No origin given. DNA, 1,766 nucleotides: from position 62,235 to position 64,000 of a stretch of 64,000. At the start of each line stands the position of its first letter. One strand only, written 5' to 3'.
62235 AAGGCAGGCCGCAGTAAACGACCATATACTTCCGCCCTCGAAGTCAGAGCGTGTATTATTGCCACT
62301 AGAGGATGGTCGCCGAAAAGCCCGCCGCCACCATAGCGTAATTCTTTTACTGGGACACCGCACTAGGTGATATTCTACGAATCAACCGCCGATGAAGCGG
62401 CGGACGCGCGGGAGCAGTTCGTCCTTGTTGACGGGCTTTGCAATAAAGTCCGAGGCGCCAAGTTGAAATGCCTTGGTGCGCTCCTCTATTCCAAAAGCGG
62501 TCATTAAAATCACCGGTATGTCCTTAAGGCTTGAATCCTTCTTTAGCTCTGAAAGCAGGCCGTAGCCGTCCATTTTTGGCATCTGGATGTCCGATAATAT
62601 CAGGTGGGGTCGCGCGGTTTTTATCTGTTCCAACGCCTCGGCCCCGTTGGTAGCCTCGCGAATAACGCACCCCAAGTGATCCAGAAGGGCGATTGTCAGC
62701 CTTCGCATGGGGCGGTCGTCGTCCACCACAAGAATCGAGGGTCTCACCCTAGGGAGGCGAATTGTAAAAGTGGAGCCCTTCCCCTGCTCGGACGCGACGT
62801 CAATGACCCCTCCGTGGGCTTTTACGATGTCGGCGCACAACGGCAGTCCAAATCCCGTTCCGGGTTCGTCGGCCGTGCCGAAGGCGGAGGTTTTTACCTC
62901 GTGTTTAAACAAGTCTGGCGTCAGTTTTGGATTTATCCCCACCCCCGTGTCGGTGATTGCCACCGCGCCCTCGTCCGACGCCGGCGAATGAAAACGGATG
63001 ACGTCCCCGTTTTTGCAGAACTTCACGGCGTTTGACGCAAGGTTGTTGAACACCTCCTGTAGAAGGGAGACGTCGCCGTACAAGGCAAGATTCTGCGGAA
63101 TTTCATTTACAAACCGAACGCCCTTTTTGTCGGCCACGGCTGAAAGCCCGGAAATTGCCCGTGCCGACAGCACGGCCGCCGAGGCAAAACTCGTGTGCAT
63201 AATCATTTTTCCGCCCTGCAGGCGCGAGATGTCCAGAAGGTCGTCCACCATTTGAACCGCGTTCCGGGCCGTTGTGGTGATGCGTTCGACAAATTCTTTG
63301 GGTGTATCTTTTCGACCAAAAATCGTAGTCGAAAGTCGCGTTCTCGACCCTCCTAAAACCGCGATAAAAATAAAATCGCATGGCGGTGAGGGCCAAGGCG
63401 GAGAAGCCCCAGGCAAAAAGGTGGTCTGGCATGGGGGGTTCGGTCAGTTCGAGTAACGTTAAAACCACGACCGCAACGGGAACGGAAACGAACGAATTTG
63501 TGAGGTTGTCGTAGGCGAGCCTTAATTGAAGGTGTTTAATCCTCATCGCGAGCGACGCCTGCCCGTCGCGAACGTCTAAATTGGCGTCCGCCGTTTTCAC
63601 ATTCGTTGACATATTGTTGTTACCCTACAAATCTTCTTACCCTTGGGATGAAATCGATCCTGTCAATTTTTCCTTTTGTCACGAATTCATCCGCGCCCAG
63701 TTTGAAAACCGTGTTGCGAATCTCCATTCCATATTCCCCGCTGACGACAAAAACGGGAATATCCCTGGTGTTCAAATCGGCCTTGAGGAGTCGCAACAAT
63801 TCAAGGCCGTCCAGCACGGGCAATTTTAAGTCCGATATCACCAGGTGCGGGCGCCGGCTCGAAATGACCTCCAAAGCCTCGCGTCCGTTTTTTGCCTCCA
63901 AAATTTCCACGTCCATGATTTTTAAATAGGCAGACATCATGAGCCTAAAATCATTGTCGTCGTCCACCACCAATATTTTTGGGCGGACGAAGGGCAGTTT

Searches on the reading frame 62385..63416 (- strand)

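Call 55: search_protein_families(library=pfam, proteins=[window:62385-63416:-], max_evalue=0.001)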
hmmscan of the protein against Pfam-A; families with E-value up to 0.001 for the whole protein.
window:62385-63416:- (344 aa): 3 families
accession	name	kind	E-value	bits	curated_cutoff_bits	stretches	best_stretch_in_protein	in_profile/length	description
PF00072.30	Response_reg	-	5.4e-30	104.3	30.2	1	228-338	1-110/111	Response regulator receiver domain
PF02518.31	HATPase_c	-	3.1e-21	76.3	26.4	1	114-223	1-109/111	Histidine kinase-, DNA gyrase B-, and HSP90-like ATPase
PF00512.31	HisKA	-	0.00017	22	26.9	1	30-69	29-66/66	His Kinase A (phospho-acceptor) domain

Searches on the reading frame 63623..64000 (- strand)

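Call 88: search_protein_families(library=pfam, proteins=[window:63623-64000:-], max_evalue=0.01)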
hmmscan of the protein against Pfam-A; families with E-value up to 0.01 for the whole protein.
window:63623-64000:- (126 aa): 1 family
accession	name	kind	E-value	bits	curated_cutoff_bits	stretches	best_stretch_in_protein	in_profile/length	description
PF00072.30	Response_reg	-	2.5e-21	76.3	30.2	1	9-110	1-100/111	Response regulator receiver domain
